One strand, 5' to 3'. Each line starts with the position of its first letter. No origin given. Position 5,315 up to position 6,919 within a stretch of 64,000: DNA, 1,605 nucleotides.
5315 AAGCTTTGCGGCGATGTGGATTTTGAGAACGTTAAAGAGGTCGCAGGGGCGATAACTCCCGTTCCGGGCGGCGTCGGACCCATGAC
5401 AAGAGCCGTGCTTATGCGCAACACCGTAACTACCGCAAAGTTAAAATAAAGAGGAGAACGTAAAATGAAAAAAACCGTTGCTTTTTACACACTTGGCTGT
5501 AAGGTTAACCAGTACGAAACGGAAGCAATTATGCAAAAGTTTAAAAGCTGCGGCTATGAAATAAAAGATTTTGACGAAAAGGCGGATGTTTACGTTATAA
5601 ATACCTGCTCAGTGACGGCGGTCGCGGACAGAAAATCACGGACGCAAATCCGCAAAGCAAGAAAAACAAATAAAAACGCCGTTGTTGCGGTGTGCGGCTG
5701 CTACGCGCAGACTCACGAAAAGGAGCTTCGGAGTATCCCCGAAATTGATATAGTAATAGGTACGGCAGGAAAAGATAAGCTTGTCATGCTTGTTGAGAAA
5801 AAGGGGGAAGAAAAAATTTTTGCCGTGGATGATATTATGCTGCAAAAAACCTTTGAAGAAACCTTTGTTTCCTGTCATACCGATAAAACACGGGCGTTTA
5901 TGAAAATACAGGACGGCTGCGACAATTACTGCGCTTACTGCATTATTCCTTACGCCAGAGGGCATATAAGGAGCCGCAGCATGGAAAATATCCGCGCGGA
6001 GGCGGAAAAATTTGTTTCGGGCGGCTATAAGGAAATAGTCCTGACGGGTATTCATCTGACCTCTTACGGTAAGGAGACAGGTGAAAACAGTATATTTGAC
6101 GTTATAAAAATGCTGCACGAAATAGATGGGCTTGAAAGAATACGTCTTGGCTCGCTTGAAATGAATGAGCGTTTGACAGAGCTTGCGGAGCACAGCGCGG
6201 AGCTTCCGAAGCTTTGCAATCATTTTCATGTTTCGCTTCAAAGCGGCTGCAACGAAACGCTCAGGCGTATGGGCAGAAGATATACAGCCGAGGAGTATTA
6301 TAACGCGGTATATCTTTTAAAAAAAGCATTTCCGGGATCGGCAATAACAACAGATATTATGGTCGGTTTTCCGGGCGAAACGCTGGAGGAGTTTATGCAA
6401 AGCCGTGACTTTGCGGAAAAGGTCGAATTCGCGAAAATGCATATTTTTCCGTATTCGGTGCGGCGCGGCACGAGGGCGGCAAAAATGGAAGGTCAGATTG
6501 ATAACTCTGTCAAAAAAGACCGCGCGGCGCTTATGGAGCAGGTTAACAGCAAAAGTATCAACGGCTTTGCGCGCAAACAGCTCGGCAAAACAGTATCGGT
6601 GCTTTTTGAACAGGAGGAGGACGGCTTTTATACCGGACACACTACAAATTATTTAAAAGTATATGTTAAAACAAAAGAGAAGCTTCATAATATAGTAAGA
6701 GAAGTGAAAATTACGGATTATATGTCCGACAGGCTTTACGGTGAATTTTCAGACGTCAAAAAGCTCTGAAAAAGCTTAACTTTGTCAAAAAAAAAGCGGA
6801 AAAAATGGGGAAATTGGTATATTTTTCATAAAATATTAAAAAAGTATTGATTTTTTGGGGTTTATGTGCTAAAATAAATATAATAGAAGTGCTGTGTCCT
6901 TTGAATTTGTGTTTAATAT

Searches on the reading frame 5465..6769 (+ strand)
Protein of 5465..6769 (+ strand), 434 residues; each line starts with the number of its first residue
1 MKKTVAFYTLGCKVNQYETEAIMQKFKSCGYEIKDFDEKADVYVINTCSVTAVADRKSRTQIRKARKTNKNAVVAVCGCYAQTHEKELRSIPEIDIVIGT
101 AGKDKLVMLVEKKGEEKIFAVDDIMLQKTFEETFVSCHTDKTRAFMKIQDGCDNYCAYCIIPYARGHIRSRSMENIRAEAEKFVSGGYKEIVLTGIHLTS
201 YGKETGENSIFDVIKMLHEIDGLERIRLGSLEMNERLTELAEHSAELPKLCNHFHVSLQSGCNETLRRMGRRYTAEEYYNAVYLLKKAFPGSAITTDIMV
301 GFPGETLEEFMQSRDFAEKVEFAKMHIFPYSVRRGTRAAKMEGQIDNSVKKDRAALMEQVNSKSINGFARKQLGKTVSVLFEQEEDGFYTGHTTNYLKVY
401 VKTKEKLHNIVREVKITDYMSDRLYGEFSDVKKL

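Call 32: find_encoding_contigs(protein=window:5465-6769:+, flank=10000, max_places=6)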
Protein window:5465-6769:+ (434 aa): 2 contigs read that carry it; 2 places shown.
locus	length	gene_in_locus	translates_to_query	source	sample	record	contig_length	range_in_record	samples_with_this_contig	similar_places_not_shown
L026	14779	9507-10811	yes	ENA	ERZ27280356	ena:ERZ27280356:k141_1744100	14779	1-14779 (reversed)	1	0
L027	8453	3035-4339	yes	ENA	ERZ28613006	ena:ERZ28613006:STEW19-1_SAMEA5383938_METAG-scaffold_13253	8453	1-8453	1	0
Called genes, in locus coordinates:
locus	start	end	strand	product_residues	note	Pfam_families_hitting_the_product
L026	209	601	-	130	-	-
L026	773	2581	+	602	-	PF00664:ABC_membrane, PF02463:SMC_N (faint), PF00005:ABC_tran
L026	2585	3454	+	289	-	PF04055:Radical_SAM (weak)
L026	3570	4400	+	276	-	PF02673:BacA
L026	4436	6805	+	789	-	PF13491:FtsK_4TM, PF17854:FtsK_alpha, PF01580:FtsK_SpoIIIE, PF09397:FtsK_gamma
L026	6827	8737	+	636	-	PF08497:Radical_SAM_N, PF04055:Radical_SAM (weak), PF11842:DUF3362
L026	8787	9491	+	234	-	PF00763:THF_DHG_CYH, PF02882:THF_DHG_CYH_C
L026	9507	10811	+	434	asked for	PF00919:UPF0004, PF04055:Radical_SAM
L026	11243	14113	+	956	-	PF00395:SLH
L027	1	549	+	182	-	?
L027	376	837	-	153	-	-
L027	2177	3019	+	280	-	PF00763:THF_DHG_CYH, PF02882:THF_DHG_CYH_C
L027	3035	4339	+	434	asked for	PF00919:UPF0004, PF04055:Radical_SAM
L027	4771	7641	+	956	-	PF00395:SLH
